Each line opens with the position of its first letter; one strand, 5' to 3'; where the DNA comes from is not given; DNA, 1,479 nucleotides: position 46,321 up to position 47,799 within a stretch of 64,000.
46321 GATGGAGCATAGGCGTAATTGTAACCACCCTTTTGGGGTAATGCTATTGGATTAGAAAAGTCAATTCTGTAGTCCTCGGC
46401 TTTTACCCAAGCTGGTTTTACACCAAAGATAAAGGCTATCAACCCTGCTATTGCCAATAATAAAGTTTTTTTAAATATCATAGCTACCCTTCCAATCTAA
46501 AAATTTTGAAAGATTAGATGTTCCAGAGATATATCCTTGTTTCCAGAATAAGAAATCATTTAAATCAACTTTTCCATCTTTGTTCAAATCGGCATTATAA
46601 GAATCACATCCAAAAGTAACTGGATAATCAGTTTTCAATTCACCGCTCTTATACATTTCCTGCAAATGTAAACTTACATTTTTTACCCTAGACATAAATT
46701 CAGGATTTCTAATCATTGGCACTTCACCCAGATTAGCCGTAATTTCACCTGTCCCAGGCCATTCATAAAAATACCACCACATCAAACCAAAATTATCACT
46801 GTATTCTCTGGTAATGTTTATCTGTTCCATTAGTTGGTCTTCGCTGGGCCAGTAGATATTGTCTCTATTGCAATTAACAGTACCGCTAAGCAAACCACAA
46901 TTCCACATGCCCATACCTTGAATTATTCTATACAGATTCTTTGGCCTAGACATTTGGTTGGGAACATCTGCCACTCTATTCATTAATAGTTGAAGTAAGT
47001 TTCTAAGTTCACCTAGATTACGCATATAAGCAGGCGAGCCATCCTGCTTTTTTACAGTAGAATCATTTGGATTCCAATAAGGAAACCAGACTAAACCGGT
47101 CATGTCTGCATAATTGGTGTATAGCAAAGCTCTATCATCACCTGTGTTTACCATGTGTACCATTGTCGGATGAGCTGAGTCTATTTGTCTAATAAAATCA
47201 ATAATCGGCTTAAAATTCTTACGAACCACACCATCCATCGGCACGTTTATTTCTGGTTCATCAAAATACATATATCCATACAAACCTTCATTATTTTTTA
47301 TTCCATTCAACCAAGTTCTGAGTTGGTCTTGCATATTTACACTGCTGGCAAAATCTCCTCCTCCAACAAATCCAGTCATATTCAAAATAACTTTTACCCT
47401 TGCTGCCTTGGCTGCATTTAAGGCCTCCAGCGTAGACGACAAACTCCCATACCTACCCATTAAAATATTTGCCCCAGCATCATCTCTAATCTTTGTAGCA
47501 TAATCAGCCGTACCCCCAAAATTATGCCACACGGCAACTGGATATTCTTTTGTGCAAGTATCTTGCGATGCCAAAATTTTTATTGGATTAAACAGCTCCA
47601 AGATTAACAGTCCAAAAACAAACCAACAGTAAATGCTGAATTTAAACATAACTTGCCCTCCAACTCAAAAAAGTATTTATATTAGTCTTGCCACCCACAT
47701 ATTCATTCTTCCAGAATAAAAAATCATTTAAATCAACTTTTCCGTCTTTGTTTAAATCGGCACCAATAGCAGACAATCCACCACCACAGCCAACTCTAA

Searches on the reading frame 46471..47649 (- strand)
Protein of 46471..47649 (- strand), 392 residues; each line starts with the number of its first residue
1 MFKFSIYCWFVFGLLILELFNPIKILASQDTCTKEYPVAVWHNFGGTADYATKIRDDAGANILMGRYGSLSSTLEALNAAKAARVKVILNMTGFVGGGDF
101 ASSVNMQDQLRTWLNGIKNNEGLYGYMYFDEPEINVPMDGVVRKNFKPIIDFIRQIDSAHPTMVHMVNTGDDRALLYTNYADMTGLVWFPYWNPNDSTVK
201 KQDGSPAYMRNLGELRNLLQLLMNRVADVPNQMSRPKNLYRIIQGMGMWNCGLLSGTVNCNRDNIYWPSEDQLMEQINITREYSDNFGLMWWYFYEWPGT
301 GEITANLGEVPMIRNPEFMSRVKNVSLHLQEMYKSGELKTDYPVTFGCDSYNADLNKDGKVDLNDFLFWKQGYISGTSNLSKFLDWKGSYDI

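Call 5: search_protein_families(library=pfam, proteins=[window:46471-47649:-], max_evalue=0.1)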
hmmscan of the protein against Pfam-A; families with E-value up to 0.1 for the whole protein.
window:46471-47649:- (392 aa): 2 families
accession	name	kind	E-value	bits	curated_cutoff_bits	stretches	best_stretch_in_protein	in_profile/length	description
PF00404.24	Dockerin_1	-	0.038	14.6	22.9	1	352-369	35-52/57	Dockerin type I domain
PF03295.19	Pox_TAA1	-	0.079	13.3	27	0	108-135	27-54/63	Poxvirus trans-activator protein A1 C-terminal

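Call 33: search_protein_families(library=ncbifam, proteins=[window:46471-47649:-], max_evalue=0.01)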
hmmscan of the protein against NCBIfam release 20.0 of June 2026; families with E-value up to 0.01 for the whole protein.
window:46471-47649:- (392 aa): 0 families

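Call 76: search_solved_structures(query=window:46471-47649:-, max_evalue=1)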
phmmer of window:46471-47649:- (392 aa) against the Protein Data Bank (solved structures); distinct sequences matched with E-value up to 1: 9.
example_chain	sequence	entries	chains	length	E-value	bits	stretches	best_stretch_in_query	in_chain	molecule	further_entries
3ul4_B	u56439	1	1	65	0.12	14.6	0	351-376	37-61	Cellulosome enzyme, dockerin type I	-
4wu3_A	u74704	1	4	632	0.26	13.5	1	266-318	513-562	MYO-INOSITOL PHOSPHOHYDROLASE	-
2qp9_X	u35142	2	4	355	0.43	12.8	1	89-179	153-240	Vacuolar protein sorting-associated protein 4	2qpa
3eie_A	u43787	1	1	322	0.47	12.6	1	89-178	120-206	Vacuolar protein sorting-associated protein 4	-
2rko_A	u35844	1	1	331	0.52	12.5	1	89-178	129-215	Vacuolar protein sorting-associated protein 4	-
3eih_A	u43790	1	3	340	0.52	12.5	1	89-178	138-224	Vacuolar protein sorting-associated protein 4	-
6bmf_A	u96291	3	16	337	0.53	12.5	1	89-178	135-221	Vacuolar protein sorting-associated protein 4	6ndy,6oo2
5xmi_A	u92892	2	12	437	0.82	11.8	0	89-178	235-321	Vacuolar protein sorting-associated protein 4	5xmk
5uie_A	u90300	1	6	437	0.84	11.8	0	90-178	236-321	Vacuolar protein sorting-associated protein 4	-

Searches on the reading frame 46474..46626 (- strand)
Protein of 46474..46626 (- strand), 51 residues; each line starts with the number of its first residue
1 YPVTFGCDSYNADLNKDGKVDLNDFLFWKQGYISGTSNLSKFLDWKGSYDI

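Call 19: search_solved_structures(query=A2, max_evalue=10, show_alignments=3)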
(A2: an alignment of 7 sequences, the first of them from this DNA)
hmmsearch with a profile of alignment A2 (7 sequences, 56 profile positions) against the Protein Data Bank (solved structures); distinct sequences matched with E-value up to 10: 85 (the best 60 are shown).
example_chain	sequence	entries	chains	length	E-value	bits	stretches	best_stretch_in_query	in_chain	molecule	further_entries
3ul4_B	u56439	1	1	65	9.9e-05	25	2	12-43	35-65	Cellulosome enzyme, dockerin type I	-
2yik_A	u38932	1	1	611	0.0018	20.9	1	9-34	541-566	ENDOGLUCANASE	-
2y3n_B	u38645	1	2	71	0.0019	20.9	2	13-32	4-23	CELLULOSOMAL FAMILY-48 PROCESSIVE GLYCOSIDE HYDROLASE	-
4zcu_A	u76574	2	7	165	0.003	20.2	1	12-30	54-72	Calcium-binding mitochondrial carrier protein SCaMC-1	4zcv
2mte_A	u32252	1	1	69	0.004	19.8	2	10-31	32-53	Cellulose 1,4-beta-cellobiosidase (reducing end) CelS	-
4fl4_A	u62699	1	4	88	0.0044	19.7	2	15-37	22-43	Glycoside hydrolase family 9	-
1daq_A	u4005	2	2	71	0.0053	19.5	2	10-31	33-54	ENDOGLUCANASE SS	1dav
4n5x_A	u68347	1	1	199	0.0056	19.4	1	12-30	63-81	Calcium-binding mitochondrial carrier protein SCaMC-1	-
7ukh_I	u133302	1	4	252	0.0082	18.8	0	16-30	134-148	Isoform 2 of Kv channel-interacting protein 2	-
7w6s_A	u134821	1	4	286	0.013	18.2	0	16-30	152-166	Kv channel-interacting protein 2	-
5lxv_B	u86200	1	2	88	0.02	17.6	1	11-31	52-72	Carbohydrate-binding protein WP_009985128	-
5nrm_B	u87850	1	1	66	0.021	17.5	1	12-31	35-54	DocCel5: Type I dockerin repeat domain from A. cellulolyticus family 5 endoglucanase WP_01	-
6kg9_A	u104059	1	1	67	0.026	17.2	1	10-33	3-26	And cellulose-binding endoglucanase family 9 CelL ortholog dockerin domain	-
9l5m_A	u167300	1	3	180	0.027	17.2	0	8-28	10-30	Sarcoplasmic Ca-binding protein (SCP)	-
1snl_A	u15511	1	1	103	0.046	16.4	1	13-30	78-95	Nucleobindin 1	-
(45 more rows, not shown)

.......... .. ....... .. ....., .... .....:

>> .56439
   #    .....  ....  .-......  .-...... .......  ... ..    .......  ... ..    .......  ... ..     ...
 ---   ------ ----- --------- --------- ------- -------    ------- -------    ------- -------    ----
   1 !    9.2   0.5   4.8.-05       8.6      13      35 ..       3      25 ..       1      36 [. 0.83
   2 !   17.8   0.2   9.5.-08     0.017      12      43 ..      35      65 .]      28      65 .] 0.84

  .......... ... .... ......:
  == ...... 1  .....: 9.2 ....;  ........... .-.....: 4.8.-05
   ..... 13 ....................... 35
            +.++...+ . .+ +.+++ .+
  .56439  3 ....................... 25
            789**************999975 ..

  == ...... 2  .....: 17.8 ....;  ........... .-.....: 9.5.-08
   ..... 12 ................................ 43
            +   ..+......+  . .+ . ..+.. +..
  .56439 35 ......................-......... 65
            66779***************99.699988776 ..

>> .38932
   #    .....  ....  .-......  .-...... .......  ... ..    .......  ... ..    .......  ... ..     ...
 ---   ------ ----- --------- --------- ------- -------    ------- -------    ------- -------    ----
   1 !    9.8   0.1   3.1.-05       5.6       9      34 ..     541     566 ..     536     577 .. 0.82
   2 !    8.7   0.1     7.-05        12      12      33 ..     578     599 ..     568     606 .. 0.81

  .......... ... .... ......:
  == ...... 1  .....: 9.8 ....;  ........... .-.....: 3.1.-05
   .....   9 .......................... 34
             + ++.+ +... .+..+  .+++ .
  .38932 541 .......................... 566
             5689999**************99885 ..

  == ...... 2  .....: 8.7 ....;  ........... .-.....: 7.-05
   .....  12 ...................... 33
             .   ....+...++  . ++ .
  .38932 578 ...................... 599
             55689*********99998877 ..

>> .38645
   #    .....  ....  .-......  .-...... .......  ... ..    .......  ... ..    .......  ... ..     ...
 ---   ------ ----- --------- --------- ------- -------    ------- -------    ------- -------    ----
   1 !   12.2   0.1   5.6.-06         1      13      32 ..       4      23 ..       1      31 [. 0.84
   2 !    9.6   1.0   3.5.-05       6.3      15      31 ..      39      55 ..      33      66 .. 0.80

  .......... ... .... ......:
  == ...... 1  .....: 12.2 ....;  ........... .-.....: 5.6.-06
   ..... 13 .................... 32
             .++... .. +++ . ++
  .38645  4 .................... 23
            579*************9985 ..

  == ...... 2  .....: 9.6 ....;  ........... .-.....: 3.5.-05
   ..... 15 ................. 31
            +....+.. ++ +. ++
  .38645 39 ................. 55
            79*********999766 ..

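Call 35: find_homologous_proteins(query=A2, max_evalue=0.01)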
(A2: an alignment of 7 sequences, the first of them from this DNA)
Query A2 (7 sequences) (51 aa, profile of the alignment): 2 proteins with E <= 0.01 among 363 candidates.
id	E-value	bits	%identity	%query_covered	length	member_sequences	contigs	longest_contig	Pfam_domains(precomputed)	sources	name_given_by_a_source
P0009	8.5e-16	75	46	73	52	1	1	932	-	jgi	jgi:hypothetical protein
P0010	4.5e-3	34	76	33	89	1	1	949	PF00404.25,PF00036.39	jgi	jgi:hypothetical protein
